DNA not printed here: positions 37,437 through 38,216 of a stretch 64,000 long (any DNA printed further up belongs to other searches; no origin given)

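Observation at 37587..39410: Opposite-strand moron cluster (Dps-like, unknown 311 aa, SWIM zinc finger) inserted between the scaffold and portal genes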

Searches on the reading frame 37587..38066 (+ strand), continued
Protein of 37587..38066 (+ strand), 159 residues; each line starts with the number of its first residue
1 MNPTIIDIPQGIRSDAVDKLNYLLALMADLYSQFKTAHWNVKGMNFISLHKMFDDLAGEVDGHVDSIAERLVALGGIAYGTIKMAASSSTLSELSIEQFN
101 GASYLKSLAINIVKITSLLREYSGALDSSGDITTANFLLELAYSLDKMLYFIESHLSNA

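Call 93: get_annotated_region(hit=H32, flank=100)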
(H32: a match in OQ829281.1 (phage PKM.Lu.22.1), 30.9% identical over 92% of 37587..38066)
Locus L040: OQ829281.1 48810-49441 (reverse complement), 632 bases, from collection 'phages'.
description: Phage PKM.Lu.22.1, complete genome.
organism: phage PKM.Lu.22.1 (NCBI taxid 3049197)
taxonomy: Viruses; Duplodnaviria; Heunggongvirae; Uroviricota; Caudoviricetes; Grimontviridae
host: -; source: -; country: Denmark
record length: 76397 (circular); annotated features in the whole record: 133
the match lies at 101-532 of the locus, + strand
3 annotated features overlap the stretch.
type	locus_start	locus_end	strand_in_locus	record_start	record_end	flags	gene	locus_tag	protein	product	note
CDS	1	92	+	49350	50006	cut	-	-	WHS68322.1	thymidylate synthase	Thymidylate synthase ThyX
CDS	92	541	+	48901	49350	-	-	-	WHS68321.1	hypothetical protein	-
CDS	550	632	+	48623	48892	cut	-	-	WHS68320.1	hypothetical protein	-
